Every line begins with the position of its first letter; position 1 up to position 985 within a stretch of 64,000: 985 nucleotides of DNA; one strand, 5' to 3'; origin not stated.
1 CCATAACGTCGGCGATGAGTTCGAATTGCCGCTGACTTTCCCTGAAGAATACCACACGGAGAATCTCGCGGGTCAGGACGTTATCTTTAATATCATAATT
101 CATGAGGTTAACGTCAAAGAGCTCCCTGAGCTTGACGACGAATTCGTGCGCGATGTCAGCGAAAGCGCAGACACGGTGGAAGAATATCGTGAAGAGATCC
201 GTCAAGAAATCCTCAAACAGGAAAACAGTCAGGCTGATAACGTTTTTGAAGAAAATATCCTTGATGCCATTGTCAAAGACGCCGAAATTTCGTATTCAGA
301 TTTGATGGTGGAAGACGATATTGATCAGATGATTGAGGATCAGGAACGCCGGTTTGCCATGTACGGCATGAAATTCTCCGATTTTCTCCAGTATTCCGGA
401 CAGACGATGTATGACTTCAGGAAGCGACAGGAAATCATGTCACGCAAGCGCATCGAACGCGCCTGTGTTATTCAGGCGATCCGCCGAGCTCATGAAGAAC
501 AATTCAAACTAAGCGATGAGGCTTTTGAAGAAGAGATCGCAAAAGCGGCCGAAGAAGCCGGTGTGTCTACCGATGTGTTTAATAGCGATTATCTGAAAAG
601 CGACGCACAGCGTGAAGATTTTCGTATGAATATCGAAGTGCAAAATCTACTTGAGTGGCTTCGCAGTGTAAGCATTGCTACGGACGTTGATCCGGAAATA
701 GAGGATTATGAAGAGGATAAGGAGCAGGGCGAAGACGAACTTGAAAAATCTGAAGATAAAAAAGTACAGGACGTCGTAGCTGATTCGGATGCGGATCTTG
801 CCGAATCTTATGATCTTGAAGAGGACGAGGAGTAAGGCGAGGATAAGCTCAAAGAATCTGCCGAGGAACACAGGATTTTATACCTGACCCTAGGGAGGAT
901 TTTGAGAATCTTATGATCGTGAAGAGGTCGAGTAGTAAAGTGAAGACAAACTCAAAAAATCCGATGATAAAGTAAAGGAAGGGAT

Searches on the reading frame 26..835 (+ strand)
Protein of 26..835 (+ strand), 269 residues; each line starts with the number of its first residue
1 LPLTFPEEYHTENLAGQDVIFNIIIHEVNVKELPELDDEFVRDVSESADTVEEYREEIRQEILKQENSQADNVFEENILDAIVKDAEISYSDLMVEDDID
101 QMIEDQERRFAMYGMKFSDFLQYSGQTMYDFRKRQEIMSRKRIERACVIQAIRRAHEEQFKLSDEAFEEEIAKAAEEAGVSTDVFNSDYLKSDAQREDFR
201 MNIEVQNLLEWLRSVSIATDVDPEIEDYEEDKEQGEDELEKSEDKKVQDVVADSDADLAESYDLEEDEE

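Call 53: search_protein_families(library=pfam, alignment_id=A3, max_evalue=0.00001)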
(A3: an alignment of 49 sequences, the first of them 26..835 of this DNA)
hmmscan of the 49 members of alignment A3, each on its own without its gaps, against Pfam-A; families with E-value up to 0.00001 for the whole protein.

A. member 1, window:26-835:+ (269 aa): 1 family
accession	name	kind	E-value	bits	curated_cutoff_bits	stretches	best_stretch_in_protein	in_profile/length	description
PF05698.19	Trigger_C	-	2e-20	73.9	22.7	1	50-212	1-160/162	Bacterial trigger factor protein (TF) C-terminus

B. families by the number of members that match (of 49 scanned): 70 families (the first 25 are shown)
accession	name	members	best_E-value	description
PF09334.17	tRNA-synt_1g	2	2e-112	tRNA synthetases class I (M)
PF00005.33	ABC_tran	2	2.8e-56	ABC transporter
PF00133.28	tRNA-synt_1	2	4.8e-52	tRNA synthetases class I (I, L, M and V)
PF02653.21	BPD_transp_2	2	5.2e-46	Branched-chain amino acid transport system / permease component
PF08264.19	Anticodon_1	2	2.5e-17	Anticodon-binding domain of tRNA ligase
PF01406.26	tRNA-synt_1e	2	3.3e-12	tRNA synthetases class I (C) catalytic domain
PF05738.19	Cna_B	1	1.9e-109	Cna protein B-type domain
PF03180.19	Lipoprotein_9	1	3e-96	NlpA lipoprotein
PF00574.28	CLP_protease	1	1.2e-84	Clp protease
PF01026.27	TatD_DNase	1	3.4e-74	TatD related DNase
PF02588.21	YitT_membrane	1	1.8e-56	Uncharacterised 5xTM membrane BCR, YitT family COG1284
PF13603.12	tRNA-synt_1_2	1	7.7e-56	Leucyl-tRNA synthetase, editing domain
PF08282.18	Hydrolase_3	1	1.4e-54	haloacid dehalogenase-like hydrolase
PF01709.26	Transcrip_reg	1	2.6e-54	TACO1/YebC second and third domain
PF02580.21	Tyr_Deacylase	1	2e-53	D-Tyr-tRNA(Tyr) deacylase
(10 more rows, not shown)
